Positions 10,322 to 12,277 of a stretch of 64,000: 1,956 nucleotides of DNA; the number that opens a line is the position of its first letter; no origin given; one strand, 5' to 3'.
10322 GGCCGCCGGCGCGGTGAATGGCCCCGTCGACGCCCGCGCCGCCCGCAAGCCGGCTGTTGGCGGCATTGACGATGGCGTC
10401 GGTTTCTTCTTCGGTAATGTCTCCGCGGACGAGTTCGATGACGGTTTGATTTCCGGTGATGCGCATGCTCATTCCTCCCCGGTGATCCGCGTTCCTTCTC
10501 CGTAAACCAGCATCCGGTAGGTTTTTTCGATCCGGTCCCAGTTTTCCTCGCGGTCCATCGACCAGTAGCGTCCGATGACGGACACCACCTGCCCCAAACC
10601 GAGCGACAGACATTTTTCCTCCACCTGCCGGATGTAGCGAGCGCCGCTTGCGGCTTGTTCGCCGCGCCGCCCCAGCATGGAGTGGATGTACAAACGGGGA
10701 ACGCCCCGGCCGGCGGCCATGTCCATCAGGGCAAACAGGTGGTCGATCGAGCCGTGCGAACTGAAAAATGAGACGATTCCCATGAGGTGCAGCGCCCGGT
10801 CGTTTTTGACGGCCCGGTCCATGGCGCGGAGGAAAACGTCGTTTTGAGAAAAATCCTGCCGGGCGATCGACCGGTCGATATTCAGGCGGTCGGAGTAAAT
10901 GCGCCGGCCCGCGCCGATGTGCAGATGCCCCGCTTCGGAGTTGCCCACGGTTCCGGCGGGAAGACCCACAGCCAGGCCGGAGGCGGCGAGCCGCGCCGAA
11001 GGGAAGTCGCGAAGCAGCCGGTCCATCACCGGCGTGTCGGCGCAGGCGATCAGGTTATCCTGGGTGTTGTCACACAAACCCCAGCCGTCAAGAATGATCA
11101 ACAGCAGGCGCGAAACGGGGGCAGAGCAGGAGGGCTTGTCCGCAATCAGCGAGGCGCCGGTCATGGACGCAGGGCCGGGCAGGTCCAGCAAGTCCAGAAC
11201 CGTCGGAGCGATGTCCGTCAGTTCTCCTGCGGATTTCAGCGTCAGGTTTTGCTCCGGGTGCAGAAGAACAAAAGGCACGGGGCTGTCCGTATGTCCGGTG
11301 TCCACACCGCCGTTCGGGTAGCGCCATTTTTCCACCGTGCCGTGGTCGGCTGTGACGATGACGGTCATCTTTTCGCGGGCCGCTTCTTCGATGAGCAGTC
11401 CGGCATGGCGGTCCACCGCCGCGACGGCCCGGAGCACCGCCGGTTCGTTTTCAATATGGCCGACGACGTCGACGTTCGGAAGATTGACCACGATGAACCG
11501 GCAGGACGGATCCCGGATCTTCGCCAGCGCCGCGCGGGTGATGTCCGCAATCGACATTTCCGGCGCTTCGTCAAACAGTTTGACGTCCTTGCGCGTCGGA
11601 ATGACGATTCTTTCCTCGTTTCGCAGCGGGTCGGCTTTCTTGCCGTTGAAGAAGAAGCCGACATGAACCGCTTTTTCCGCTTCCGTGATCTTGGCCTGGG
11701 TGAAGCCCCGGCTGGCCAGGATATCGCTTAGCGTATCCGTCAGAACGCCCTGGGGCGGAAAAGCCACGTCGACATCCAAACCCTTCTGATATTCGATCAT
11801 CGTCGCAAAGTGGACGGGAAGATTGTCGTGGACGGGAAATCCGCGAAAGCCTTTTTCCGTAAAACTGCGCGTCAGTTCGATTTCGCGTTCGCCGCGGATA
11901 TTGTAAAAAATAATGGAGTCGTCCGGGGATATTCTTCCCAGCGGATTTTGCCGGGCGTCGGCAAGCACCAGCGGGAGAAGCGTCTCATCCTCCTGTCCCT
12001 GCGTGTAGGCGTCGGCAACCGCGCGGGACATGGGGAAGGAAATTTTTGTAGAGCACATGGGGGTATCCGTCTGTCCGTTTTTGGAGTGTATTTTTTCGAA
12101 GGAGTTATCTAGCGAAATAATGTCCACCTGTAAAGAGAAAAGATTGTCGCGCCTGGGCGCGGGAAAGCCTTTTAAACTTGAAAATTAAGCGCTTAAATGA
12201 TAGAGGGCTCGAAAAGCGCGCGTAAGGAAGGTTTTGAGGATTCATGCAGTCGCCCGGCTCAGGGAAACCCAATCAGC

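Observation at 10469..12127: Naturally circularly permuted cofactor-independent phosphoglycerate mutase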

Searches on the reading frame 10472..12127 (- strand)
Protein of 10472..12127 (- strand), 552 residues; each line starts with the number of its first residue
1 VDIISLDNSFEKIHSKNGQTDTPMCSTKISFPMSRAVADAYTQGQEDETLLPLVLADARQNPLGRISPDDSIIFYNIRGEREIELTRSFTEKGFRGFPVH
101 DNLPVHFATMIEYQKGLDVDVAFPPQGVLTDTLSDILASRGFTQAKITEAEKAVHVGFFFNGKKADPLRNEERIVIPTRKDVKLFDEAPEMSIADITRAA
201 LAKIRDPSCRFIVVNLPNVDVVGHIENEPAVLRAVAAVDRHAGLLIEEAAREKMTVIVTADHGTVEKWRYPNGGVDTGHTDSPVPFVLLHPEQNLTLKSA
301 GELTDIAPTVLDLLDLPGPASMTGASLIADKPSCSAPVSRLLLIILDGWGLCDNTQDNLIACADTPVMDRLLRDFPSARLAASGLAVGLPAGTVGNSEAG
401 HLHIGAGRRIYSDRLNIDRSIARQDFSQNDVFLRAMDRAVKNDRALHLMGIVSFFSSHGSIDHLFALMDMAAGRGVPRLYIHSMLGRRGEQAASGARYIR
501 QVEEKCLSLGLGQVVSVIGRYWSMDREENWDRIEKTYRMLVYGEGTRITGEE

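Call 3: search_protein_families(library=pfam, proteins=[window:10472-12127:-], max_evalue=1)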
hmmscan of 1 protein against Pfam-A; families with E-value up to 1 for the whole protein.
window:10472-12127:- (552 aa): 6 families
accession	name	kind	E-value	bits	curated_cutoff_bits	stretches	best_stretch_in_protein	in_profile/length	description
PF01676.23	Metalloenzyme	-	2.8e-52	178.2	24.3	2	123-316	62-250/252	Metalloenzyme superfamily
PF06415.18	iPGM_N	-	4e-52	177.3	27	2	417-546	1-130/217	BPG-independent PGAM N-terminus (iPGM_N)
PF01663.27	Phosphodiest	-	1.2e-08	35.4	23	1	201-265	157-222/342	Type I phosphodiesterase / nucleotide pyrophosphatase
PF00884.28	Sulfatase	-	0.00085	19.2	25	1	232-315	207-300/301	Sulfatase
PF00245.25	Alk_phosphatase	-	0.0035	16.8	24.4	1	186-267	233-316/423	Alkaline phosphatase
PF08665.17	PglZ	-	0.037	14.4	25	1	210-265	115-173/179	PglZ domain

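Call 4: search_protein_families(library=ncbifam, proteins=[window:10472-12127:-], max_evalue=1)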
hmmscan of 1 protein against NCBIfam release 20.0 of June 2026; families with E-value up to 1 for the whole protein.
window:10472-12127:- (552 aa): 11 families
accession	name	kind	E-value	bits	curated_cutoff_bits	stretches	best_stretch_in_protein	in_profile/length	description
TIGR01307.1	pgm_bpd_ind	equivalog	4.6e-139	464.1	330.65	2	34-328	214-504/504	2,3-bisphosphoglycerate-independent phosphoglycerate mutase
NF003897.0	PRK05434.1-5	equivalog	2.9e-117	392.3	862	2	341-545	8-212/514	2,3-bisphosphoglycerate-independent phosphoglycerate mutase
TIGR00306.2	apgM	subfamily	5.6e-10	38.8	320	2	197-294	280-373/403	2,3-bisphosphoglycerate-independent phosphoglycerate mutase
NF009049.0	PRK12383.1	equivalog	1.6e-07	30.6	254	1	195-328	273-398/408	phosphopentomutase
NF003104.0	PRK04024.1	equivalog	1.4e-06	27.3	489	1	198-291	285-368/412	2,3-bisphosphoglycerate-independent phosphoglycerate mutase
NF003766.0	PRK05362.1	equivalog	3e-06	26.2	256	1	198-326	268-390/396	phosphopentomutase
TIGR02535.1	hyp_Hser_kinase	hypoth_equivalog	0.0019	17.1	446.3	1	210-292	286-363/397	proposed homoserine kinase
NF038358.1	phophono_PhpG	equivalog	0.0033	16.2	545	1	208-292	308-384/417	CMP-5'-phosphonoformate--3-phosphoglycerate phosphonoformyl transferase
NF010322.0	PRK13759.1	equivalog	0.024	13.1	481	1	246-328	289-377/486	arylsulfatase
NF042991.1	alk_phos_PafA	equivalog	0.038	12.4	650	0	206-270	300-370/554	alkaline phosphatase PafA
NF033446.0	BREX_PglZ_2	exception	0.11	10.6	200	1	243-265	622-644/890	BREX-2 system phosphatase PglZ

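Call 5: search_solved_structures(query=window:10472-12127:-, max_evalue=0.01, show_alignments=2)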
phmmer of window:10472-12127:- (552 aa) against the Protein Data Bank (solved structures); distinct sequences matched with E-value up to 0.01: 11.
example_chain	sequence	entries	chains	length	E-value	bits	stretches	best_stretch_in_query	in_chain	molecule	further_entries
1ejj_A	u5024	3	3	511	1.1e-107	364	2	341-546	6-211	PHOSPHOGLYCERATE MUTASE | 2,3-BISPHOSPHOGLYCERATE-INDEPENDENT PHOSPHOGLYCERATE MUTASE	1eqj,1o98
1o99_A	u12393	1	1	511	2.9e-107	362.6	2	341-546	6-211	2,3-BISPHOSPHOGLYCERATE-INDEPENDENT PHOSPHOGLYCERATE MUTASE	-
2ify_A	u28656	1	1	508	1.6e-101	343.6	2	35-328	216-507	2,3-bisphosphoglycerate-independent phosphoglycerate mutase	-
4my4_A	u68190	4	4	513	2e-93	316.9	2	342-540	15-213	2,3-bisphosphoglycerate-independent phosphoglycerate mutase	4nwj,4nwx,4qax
7tl8_A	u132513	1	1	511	2e-93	316.9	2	342-540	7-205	2,3-bisphosphoglycerate-independent phosphoglycerate mutase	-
5vpu_A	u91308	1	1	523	9.7e-92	311.4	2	59-328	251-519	2,3-bisphosphoglycerate-independent phosphoglycerate mutase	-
5kgn_A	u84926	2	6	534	5e-87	295.8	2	335-546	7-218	2,3-bisphosphoglycerate-independent phosphoglycerate mutase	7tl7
5kgl_A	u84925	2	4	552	5.2e-87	295.7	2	335-546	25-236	2,3-bisphosphoglycerate-independent phosphoglycerate mutase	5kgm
7knf_A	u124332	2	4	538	5.2e-87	295.7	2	335-546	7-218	2,3-bisphosphoglycerate-independent phosphoglycerate mutase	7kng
3nvl_A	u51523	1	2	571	4.9e-48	167.1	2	47-266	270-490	2,3-bisphosphoglycerate-independent phosphoglycerate mutase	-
3igy_B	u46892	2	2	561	1.7e-45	158.8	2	47-319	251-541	Cofactor-independent phosphoglycerate mutase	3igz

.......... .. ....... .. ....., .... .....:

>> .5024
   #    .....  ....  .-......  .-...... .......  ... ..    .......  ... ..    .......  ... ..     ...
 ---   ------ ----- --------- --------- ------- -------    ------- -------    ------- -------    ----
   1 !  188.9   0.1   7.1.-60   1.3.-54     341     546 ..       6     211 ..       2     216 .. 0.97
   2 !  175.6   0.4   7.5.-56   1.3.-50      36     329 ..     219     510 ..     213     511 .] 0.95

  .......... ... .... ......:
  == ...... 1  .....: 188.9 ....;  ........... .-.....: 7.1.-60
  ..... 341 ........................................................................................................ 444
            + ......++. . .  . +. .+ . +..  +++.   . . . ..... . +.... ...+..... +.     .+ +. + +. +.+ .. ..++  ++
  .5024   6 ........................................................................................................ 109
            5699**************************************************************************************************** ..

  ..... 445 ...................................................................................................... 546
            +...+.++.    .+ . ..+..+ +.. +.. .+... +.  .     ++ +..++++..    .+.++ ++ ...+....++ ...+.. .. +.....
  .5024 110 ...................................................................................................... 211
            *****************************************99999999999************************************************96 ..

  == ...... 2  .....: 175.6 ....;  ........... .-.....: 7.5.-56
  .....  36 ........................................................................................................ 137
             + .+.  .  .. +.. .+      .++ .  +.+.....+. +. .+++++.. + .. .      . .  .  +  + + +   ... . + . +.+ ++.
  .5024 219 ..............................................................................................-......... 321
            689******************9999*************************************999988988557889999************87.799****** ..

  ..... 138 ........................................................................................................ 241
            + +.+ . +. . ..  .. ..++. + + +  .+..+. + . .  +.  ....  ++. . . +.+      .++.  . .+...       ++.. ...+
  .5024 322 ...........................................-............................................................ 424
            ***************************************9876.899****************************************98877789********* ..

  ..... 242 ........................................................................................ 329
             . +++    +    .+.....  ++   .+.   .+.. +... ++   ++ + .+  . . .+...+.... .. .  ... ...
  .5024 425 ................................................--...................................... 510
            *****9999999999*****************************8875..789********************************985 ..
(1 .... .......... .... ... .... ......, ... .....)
